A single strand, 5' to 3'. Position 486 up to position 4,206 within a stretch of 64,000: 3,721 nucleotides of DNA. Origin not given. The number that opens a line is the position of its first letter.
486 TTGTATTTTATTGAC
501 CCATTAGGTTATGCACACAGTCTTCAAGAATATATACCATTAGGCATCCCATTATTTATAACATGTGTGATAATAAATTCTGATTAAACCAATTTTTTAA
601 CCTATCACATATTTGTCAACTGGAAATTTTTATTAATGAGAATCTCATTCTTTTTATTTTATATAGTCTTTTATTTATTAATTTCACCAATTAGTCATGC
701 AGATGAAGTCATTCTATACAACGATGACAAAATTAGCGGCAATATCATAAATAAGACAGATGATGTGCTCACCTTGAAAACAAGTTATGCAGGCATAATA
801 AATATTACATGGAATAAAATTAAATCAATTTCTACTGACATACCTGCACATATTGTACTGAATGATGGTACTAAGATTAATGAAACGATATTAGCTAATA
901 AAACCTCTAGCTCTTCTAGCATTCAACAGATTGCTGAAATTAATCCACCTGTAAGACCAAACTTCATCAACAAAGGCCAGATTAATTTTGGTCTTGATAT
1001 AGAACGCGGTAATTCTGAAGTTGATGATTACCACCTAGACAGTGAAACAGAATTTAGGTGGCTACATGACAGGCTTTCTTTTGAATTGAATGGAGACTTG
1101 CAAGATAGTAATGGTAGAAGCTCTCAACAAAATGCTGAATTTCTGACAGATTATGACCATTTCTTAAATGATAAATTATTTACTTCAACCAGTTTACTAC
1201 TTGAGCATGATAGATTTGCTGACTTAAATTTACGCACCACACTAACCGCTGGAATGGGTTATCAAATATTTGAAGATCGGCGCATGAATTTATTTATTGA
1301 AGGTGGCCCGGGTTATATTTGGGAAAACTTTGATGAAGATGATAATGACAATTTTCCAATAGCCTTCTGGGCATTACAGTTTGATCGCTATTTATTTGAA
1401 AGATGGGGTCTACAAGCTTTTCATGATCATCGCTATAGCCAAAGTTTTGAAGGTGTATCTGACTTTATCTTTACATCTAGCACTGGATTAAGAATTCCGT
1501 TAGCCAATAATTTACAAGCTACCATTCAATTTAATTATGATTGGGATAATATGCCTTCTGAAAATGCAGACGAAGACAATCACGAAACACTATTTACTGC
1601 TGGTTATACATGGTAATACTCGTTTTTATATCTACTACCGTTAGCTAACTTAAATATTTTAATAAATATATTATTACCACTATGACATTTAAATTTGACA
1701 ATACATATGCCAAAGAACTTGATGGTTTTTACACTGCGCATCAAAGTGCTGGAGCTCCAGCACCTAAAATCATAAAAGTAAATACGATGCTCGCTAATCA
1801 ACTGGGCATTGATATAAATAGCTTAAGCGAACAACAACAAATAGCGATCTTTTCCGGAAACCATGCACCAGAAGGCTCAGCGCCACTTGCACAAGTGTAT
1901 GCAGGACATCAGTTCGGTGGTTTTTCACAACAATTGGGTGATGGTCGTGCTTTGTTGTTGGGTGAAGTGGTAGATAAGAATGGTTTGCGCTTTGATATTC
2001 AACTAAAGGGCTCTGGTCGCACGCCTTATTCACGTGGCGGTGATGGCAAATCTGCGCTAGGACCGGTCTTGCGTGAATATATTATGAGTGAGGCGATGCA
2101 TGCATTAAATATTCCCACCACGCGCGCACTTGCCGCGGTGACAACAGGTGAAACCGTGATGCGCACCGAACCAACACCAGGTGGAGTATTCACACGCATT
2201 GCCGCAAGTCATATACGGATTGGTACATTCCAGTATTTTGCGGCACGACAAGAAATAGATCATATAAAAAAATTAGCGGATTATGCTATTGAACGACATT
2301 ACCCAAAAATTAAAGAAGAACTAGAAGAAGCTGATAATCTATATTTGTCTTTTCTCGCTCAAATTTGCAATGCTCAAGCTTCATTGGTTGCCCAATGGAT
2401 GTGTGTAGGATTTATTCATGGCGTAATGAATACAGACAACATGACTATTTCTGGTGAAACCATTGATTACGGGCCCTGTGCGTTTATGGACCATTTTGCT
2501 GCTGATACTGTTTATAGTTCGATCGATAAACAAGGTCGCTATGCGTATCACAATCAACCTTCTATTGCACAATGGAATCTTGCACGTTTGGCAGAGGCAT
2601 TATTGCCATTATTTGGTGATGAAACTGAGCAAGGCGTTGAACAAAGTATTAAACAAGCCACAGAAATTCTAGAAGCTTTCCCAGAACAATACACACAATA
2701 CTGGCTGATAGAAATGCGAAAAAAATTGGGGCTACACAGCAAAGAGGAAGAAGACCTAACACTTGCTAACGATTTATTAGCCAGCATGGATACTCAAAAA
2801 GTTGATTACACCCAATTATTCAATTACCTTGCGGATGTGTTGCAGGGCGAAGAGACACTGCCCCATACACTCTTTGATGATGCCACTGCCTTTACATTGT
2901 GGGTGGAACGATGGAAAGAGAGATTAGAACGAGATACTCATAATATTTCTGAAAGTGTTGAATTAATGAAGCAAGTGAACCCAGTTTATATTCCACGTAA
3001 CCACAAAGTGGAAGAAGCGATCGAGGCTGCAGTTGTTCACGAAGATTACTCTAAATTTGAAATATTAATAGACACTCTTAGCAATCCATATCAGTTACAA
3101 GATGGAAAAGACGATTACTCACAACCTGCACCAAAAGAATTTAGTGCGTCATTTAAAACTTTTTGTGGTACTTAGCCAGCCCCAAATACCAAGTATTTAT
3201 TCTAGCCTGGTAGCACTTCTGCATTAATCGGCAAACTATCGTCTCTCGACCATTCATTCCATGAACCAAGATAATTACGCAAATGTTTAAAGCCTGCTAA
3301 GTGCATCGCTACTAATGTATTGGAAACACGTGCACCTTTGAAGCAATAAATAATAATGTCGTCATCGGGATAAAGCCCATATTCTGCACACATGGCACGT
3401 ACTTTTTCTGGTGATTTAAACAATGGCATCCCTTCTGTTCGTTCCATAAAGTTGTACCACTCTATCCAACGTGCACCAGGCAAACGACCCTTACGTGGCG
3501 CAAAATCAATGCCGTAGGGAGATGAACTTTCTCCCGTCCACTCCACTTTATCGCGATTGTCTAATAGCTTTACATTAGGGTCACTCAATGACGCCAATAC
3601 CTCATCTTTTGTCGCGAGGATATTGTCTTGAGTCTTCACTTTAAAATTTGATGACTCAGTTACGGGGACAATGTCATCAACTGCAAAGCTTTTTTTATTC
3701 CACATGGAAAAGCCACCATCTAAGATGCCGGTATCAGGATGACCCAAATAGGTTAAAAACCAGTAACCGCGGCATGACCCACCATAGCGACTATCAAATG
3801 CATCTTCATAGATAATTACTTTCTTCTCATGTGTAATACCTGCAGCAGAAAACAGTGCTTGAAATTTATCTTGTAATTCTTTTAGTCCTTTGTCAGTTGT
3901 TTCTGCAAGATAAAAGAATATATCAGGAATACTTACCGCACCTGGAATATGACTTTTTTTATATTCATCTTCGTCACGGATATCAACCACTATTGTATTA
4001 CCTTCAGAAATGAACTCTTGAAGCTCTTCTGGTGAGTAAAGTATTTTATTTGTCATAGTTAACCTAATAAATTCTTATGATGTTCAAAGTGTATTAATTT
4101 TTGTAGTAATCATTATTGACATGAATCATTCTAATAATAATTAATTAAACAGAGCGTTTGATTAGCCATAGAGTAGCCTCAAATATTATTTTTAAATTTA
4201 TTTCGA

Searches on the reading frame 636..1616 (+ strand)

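Call 7: search_protein_families(library=pfam, proteins=[window:636-1616:+], max_evalue=0.01)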
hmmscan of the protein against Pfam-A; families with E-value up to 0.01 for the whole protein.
window:636-1616:+ (326 aa): 1 family
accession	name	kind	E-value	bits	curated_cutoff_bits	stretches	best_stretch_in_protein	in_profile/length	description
PF04338.18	DUF481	-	3e-45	155.3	21.1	1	116-326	1-210/210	Protein of unknown function, DUF481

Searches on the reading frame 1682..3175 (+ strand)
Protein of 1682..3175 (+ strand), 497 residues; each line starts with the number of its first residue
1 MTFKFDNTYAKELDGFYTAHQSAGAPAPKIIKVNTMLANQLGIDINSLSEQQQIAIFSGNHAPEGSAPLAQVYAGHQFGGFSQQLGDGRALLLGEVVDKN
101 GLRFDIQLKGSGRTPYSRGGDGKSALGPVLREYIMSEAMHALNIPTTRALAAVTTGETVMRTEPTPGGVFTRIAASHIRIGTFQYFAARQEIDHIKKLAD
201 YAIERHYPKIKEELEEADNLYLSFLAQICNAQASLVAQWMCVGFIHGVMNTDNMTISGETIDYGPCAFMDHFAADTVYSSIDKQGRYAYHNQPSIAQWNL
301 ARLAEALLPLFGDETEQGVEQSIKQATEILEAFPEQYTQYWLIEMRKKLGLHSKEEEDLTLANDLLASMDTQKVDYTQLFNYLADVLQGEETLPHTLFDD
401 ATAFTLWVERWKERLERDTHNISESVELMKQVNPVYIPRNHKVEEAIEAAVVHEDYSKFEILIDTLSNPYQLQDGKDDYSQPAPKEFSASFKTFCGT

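Call 7: search_protein_families(library=pfam, proteins=[window:1682-3175:+], max_evalue=0.01)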
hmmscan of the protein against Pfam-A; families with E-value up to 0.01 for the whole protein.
window:1682-3175:+ (497 aa): 1 family
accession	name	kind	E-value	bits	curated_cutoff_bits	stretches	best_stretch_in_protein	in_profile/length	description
PF02696.19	SelO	-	3e-123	412.5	22.8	1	3-465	5-464/466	Protein adenylyltransferase SelO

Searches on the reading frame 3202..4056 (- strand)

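Call 7: search_protein_families(library=pfam, proteins=[window:3202-4056:-], max_evalue=0.01)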
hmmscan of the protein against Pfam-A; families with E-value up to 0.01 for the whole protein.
window:3202-4056:- (284 aa): 1 family
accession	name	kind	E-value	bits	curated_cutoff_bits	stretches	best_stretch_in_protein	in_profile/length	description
PF00581.25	Rhodanese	-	6.6e-36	123.3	22.2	2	8-121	1-101/102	Rhodanese-like domain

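Call 8: search_protein_families(library=ncbifam, proteins=[window:3202-4056:-], max_evalue=0.1)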
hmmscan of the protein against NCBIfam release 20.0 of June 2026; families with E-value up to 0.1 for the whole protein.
window:3202-4056:- (284 aa): 14 families
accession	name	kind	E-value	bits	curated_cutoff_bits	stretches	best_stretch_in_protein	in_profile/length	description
NF008557.0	PRK11493.1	equivalog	1.6e-24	86.5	250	1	29-279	39-279/281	3-mercaptopyruvate sulfurtransferase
NF041203.1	rhodanese_LYCAU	equivalog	7e-11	41.9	115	0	218-273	65-120/126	rhodanese-related (seleno)protein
NF045521.1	rhoda_near_glyco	subfamily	1.6e-08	34.5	145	2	231-273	70-112/144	rhodanese homology domain-containing protein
NF005902.0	PRK07878.1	equivalog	7.5e-08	31.7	647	1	8-77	290-357/392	adenylyltransferase/sulfurtransferase MoeZ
NF006444.0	PRK08762.1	equivalog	4e-07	29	449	2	8-48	18-57/387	molybdopterin-synthase adenylyltransferase MoeB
NF040901.1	SeO3_TeO2_ExtH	equivalog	4.7e-07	29.1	200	1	19-146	67-201/430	selenite/tellurite reduction operon rhodanese-like protein ExtH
NF008750.0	PRK11784.1-2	equivalog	2e-06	27.2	241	1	14-44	9-39/346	tRNA 2-selenouridine(34) synthase MnmH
NF001133.1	PRK00142.1-1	equivalog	2.8e-06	27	170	1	8-79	109-181/229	oxygen-dependent tRNA uridine(34) hydroxylase TrhO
NF001195.0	PRK00162.1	equivalog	1e-05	25.8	102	1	8-43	8-43/108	thiosulfate sulfurtransferase GlpE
TIGR04568.1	arch_SelU_Nterm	equivalog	3.4e-05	23.8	200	1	11-75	95-157/215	selenouridine synthase SelU-like subunit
NF008752.0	PRK11784.1-4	equivalog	0.00021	20.2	266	1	21-44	19-42/357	tRNA 2-selenouridine(34) synthase MnmH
TIGR03167.1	tRNA_sel_U_synt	equivalog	0.00046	19.7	219.75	1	21-44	3-26/311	tRNA 2-selenouridine(34) synthase MnmH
NF005646.0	PRK07411.1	equivalog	0.0017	17.6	633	1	11-45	288-324/390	molybdopterin-synthase adenylyltransferase MoeB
NF045694.1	seleno_TsoB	exception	0.014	13.5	805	1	10-52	49-93/572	rhodanese/DsbD fusion-like selenoprotein TsoB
